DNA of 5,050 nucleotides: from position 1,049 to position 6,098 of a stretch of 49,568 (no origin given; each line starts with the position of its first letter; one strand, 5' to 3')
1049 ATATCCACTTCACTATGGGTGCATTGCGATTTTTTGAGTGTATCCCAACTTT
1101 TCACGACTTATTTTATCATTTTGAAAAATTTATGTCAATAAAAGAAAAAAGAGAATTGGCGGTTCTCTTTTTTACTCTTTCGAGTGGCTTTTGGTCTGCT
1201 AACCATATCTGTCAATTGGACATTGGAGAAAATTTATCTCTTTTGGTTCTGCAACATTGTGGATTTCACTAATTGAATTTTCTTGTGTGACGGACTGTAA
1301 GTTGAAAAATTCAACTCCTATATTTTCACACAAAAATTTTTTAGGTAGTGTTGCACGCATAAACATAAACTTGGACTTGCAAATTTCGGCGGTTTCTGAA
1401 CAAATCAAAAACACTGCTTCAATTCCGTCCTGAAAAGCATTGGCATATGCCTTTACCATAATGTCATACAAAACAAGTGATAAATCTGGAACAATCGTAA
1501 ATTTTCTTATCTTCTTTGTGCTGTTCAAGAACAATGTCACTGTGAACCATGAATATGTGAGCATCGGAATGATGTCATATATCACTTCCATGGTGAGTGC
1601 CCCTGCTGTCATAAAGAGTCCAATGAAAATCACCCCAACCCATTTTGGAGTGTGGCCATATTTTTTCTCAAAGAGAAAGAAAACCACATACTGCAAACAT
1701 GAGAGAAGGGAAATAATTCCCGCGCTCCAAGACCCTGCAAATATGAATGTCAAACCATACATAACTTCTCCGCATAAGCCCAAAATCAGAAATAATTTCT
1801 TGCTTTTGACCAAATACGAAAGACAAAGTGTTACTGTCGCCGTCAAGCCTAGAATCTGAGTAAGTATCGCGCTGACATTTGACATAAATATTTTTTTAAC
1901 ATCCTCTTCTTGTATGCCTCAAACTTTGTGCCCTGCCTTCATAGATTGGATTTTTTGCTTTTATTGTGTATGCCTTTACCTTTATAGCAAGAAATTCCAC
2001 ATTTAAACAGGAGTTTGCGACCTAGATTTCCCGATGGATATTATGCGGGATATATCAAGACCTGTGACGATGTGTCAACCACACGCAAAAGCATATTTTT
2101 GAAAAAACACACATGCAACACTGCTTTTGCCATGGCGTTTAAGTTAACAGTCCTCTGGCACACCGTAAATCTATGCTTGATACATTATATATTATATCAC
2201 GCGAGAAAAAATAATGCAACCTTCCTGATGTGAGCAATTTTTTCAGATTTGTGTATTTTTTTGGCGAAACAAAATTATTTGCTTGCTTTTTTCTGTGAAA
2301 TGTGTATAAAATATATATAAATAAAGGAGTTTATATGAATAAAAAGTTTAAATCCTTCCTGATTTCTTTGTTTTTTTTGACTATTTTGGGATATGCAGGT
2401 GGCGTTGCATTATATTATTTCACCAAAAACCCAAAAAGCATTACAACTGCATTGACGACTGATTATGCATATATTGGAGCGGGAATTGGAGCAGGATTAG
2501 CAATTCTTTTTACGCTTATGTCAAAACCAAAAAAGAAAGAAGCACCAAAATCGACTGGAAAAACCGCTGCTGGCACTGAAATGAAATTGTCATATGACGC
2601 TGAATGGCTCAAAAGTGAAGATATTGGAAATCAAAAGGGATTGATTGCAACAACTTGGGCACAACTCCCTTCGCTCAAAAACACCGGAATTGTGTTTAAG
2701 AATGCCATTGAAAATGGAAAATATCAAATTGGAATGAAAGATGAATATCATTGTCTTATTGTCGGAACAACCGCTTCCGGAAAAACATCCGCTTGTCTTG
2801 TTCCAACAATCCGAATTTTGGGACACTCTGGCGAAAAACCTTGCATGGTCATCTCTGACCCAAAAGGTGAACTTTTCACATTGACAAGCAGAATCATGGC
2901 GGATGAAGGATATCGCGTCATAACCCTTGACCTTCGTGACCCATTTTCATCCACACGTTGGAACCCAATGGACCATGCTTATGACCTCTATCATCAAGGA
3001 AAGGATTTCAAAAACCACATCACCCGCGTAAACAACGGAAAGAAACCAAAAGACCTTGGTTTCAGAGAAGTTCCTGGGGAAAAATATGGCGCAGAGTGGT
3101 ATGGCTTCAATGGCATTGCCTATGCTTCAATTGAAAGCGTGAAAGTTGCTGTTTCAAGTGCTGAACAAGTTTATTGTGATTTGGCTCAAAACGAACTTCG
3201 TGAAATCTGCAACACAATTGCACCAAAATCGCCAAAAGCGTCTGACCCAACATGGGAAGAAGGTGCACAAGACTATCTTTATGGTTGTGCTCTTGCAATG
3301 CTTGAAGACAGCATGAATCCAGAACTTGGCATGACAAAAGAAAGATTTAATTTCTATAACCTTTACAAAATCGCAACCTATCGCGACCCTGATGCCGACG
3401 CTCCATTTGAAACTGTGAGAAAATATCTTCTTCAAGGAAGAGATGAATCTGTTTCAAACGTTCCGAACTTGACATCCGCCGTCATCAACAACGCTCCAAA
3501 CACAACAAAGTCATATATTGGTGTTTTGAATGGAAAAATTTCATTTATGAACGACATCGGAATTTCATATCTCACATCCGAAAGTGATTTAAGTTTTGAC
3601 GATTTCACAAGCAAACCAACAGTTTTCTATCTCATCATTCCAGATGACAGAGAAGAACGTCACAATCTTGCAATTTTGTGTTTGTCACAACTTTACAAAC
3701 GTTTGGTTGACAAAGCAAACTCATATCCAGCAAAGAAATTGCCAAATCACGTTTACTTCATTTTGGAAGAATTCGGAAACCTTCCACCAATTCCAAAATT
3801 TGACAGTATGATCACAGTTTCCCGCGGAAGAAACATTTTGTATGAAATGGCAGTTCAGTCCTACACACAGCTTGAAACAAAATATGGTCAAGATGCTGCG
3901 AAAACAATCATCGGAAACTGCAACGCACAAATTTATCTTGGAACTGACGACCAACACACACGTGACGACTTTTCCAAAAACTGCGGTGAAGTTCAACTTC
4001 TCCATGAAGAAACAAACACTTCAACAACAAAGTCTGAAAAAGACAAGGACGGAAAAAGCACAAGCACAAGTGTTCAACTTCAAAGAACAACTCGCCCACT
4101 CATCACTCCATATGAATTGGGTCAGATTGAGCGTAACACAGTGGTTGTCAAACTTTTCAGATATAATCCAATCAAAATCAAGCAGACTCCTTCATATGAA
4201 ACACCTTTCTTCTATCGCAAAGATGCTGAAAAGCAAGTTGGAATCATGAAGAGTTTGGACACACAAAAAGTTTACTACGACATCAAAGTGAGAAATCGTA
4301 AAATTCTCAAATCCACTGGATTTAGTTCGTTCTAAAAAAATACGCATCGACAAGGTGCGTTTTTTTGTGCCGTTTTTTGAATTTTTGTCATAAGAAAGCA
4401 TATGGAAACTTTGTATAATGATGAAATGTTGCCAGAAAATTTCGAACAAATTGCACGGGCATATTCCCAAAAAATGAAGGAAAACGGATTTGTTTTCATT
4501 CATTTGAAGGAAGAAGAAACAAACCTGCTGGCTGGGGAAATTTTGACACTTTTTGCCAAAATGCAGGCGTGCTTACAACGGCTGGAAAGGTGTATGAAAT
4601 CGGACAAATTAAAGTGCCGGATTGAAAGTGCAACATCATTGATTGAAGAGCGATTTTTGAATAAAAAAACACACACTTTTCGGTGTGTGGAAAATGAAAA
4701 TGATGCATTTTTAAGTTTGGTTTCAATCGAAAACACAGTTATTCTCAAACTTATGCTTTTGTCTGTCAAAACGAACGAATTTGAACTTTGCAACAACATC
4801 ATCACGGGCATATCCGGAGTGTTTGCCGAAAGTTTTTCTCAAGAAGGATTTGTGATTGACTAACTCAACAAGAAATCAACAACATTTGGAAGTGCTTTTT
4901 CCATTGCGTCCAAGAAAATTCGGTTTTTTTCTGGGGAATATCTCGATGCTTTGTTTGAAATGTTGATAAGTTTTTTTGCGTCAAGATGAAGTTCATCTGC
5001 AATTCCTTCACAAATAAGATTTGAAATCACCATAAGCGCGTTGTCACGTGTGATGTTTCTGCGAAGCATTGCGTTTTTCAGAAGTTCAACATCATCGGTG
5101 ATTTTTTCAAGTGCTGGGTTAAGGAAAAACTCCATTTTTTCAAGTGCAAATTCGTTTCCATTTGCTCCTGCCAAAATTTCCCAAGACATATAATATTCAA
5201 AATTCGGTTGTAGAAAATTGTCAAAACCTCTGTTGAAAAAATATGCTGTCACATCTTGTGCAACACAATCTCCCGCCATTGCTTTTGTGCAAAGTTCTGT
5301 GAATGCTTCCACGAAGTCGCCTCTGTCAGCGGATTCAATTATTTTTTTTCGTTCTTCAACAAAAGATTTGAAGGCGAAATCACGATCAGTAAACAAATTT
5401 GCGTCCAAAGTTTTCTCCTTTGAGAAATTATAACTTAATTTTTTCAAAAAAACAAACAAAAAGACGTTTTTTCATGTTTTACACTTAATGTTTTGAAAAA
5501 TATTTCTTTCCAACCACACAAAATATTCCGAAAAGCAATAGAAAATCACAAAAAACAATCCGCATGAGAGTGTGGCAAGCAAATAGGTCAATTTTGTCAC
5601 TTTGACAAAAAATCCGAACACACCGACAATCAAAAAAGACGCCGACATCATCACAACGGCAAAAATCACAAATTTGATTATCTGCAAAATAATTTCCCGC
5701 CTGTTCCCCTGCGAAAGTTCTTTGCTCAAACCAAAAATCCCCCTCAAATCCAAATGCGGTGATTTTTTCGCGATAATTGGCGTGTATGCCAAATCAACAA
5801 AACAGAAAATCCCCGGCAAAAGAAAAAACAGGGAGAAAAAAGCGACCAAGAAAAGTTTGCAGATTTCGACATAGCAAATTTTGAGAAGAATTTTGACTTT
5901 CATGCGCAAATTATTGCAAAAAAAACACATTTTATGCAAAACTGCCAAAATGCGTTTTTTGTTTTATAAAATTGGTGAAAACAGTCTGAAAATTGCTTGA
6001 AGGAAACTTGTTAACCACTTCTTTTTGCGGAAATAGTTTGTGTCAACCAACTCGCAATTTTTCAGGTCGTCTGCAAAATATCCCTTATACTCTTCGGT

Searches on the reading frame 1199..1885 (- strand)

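Call 5: search_protein_families(library=pfam, proteins=[window:1199-1885:-], max_evalue=0.001)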
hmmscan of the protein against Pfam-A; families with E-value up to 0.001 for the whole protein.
window:1199-1885:- (228 aa): 1 family
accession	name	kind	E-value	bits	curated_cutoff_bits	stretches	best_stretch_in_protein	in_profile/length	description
PF10688.14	Imp-YgjV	-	5e-18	65.8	23.5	1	7-155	1-143/159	Bacterial inner membrane protein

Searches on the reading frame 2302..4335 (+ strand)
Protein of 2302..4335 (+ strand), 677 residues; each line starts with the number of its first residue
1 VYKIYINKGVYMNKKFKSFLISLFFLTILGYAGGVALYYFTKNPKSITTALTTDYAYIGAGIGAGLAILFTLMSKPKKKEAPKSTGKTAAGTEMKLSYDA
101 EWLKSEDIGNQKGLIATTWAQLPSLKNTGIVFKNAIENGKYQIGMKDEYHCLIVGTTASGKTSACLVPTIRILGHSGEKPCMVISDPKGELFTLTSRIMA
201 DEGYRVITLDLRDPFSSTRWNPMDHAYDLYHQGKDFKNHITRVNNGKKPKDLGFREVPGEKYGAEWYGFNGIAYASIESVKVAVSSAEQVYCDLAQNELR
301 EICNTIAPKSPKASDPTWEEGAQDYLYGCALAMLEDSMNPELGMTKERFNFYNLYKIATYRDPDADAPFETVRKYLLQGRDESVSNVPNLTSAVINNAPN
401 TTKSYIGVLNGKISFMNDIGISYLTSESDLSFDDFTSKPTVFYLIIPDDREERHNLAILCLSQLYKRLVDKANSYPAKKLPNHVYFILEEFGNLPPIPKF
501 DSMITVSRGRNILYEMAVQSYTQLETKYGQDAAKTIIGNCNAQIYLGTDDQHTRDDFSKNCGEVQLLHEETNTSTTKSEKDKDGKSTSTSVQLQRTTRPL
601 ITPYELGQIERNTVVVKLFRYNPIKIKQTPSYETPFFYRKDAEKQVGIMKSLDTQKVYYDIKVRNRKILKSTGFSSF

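Call 5: search_protein_families(library=pfam, proteins=[window:2302-4335:+], max_evalue=0.001)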
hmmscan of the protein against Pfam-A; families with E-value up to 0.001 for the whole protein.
window:2302-4335:+ (677 aa): 3 families
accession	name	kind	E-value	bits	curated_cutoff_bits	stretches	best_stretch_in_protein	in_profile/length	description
PF02534.20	T4SS-DNA_transf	-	1.4e-52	179.6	20.1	2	297-644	126-458/468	Type IV secretory system Conjugative DNA transfer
PF12696.13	TraG-D_C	-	9.4e-33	113.3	22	1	483-610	1-125/126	TraM recognition site of TraD and TraG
PF10412.15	TrwB_AAD_bind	-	2e-25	89.9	20.5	1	396-621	162-378/387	Type IV secretion-system coupling protein DNA-binding domain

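Call 104: search_protein_families(library=ncbifam, proteins=[window:2302-4335:+], max_evalue=1e-10)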
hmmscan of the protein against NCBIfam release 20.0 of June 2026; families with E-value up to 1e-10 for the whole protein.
window:2302-4335:+ (677 aa): 8 families
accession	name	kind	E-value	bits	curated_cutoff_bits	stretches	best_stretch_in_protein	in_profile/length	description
NF045973.1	conju_CD1115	equivalog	4.7e-80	269.6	250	2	295-628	101-432/442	VirD4-like conjugal transfer protein, CD1115 family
NF010424.0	PRK13850.1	equivalog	6.1e-26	90.8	681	1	400-648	308-546/670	type IV secretion system ATPase VirD4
NF010450.0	PRK13876.1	subfamily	2.2e-21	75.7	674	1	388-639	303-551/667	IncP-type conjugal transfer protein TraG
TIGR03743.1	SXT_TraD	subfamily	7.3e-17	61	366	1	483-625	487-630/636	conjugative transfer system coupling protein TraD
TIGR02759.1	TraD_Ftype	equivalog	2.5e-16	59.6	521.35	1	483-624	408-544/566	type IV conjugative transfer system coupling protein TraD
NF010453.0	PRK13880.1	subfamily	1.4e-14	53.3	586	0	398-607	347-559/630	conjugal transfer coupling protein TraG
NF010472.0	PRK13897.1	equivalog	9e-14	50.9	728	1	402-644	328-563/657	type IV secretion system component VirD4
TIGR02767.1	TraG-Ti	equivalog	1.5e-11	43.8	686.2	1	483-616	466-593/623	Ti-type conjugative transfer system protein TraG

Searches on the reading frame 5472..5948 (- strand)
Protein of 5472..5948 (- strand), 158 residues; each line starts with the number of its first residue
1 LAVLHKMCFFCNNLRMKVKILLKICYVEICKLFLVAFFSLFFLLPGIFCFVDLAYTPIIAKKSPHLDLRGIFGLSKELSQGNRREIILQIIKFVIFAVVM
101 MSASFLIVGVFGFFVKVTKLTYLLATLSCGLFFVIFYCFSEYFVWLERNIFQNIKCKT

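Call 5: search_protein_families(library=pfam, proteins=[window:5472-5948:-], max_evalue=0.001)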
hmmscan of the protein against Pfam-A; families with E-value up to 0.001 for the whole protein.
window:5472-5948:- (158 aa): 0 families

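Call 20: search_protein_families(library=ncbifam, proteins=[window:5472-5948:-], max_evalue=1)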
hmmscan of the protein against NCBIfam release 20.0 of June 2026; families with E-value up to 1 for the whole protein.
window:5472-5948:- (158 aa): 2 families
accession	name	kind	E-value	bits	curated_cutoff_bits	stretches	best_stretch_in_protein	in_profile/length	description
NF002774.0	PRK02868.1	equivalog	0.11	12.2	227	1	11-123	116-229/248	YciC family protein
NF058603.1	SCO2097_fam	equivalog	0.49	10.7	110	1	77-125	33-84/129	SCO2097 family morphological protein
